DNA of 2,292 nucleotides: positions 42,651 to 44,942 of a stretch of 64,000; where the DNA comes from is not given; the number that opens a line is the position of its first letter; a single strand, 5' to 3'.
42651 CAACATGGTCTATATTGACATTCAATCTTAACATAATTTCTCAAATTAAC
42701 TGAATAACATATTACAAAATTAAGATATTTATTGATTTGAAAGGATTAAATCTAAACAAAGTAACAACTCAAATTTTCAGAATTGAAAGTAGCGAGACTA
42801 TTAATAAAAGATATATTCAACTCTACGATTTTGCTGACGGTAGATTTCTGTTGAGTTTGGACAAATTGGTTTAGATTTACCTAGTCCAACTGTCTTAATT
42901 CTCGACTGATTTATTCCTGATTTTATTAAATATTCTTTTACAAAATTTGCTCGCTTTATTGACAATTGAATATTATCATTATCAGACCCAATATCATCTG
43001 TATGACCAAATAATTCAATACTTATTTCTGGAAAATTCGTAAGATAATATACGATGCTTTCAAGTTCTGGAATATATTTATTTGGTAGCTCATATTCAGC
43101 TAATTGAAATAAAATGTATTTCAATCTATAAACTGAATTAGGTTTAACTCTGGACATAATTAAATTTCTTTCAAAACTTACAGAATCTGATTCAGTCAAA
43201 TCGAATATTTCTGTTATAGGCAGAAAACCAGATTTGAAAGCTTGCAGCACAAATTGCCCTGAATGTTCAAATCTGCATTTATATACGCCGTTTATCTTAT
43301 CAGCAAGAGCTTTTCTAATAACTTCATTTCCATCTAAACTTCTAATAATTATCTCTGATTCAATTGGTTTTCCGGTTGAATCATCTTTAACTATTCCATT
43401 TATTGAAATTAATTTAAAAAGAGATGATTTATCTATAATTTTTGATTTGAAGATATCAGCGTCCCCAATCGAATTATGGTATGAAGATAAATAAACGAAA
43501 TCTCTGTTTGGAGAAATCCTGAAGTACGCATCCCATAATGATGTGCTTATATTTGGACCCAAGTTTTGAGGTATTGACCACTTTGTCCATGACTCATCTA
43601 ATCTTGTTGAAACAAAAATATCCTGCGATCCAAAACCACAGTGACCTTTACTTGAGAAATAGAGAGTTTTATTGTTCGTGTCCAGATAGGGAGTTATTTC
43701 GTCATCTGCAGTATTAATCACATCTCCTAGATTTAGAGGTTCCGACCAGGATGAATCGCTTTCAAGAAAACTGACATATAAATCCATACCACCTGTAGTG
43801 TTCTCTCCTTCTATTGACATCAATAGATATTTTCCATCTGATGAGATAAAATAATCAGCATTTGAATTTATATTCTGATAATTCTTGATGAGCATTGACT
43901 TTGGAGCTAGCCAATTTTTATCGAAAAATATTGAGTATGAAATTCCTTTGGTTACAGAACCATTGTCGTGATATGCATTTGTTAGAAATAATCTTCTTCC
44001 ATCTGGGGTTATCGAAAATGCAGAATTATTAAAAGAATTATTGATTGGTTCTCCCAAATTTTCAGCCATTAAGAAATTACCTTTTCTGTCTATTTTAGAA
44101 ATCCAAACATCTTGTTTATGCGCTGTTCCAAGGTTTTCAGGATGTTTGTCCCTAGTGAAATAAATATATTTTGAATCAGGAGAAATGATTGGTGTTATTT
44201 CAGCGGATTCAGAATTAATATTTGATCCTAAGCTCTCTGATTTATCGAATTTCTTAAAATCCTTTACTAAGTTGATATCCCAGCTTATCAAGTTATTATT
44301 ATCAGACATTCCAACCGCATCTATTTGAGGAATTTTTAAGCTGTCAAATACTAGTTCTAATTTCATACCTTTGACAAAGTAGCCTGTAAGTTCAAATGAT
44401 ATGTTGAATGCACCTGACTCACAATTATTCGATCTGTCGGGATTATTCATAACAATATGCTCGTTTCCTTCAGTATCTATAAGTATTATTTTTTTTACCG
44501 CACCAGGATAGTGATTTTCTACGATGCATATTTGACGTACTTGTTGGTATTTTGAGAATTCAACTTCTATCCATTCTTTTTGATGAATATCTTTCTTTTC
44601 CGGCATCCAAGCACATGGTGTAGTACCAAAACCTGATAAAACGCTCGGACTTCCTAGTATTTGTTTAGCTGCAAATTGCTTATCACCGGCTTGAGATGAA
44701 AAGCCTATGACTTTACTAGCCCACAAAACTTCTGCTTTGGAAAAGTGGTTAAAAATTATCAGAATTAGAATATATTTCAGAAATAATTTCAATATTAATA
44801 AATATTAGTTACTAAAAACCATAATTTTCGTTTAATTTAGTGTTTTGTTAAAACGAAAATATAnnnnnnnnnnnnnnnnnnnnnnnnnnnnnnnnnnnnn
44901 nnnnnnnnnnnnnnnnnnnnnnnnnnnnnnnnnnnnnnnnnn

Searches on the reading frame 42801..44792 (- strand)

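Call 10: search_protein_families(library=pfam, proteins=[window:42801-44792:-], max_evalue=0.001)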
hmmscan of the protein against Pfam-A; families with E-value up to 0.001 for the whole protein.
window:42801-44792:- (663 aa): 2 families
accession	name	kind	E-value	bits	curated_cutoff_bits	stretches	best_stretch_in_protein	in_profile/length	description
PF00691.25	OmpA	-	2.6e-19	69.8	27.2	1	561-656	1-98/98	OmpA family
PF07676.18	PD40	-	8.8e-19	67.4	20.9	1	189-217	2-30/38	WD40-like Beta Propeller Repeat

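Call 82: search_protein_families(library=ncbifam, proteins=[window:42801-44792:-], max_evalue=0.00001)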
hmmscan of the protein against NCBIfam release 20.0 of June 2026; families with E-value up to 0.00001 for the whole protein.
window:42801-44792:- (663 aa): 33 families (the best 25 are shown)
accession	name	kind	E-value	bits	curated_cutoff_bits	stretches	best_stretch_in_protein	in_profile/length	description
NF053607.1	CHU_0125_OmpA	equivalog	1.8e-56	192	620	1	254-660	219-634/639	CHU_0125 family OmpA-like outer membrane integrity protein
NF052230.1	T9SS_PorE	exception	7.9e-55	186.3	600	1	223-642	193-599/648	PorE family type IX secretion system protein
NF053611.1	YiaD_Gzip_OmpA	equivalog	1.9e-28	99.6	175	1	560-659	104-203/206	YiaD family glycine zipper/OmpA-like lipoprotein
TIGR02802.1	Pal_lipo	equivalog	9.4e-21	73.9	125.35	1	560-660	2-102/104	peptidoglycan-associated lipoprotein Pal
NF053585.1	OMP_LP_YfiB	equivalog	1.1e-20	74.1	128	1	560-659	58-157/163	outer membrane lipoprotein YfiB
NF053612.1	anchor_PA1041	equivalog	1.2e-20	74.5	250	1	559-659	132-232/236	PA1041 family peptidoglycan-binding anchor lipoprotein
NF053613.1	OMP_toxin_LptF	equivalog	1.1e-17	64.5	400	1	560-659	143-242/256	lipotoxin F family OmpA-related lipoprotein LptF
NF045787.1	OmpABordt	equivalog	2.5e-17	63.2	200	1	591-659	118-186/194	outer membrane protein OmpA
NF007804.1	PRK10510.1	equivalog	2.9e-16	59.5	307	1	579-660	133-214/219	OmpA family lipoprotein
TIGR03350.1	type_VI_ompA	equivalog_domain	2.6e-15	56.6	139.8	1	560-659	32-134/137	type VI secretion system protein TssL, long form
NF033763.1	exchanger_TraB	exception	8.2e-15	53.8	700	1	546-661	380-496/522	outer membrane exchange protein TraB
TIGR03789.1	pdsO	hypoth_equivalog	9.2e-15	55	152.2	1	568-658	149-239/243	sortase-associated OmpA-like protein PdsO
NF045788.1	Omp38Acinit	equivalog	5.5e-13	48.7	500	1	560-658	243-342/354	outer membrane protein Omp38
NF006508.0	PRK08944.1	subfamily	2.3e-12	46.8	259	1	568-660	189-285/304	MotB family protein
NF007424.1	PRK09967.1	equivalog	3.9e-12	46.5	155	1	560-659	54-154/160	OmpA family protein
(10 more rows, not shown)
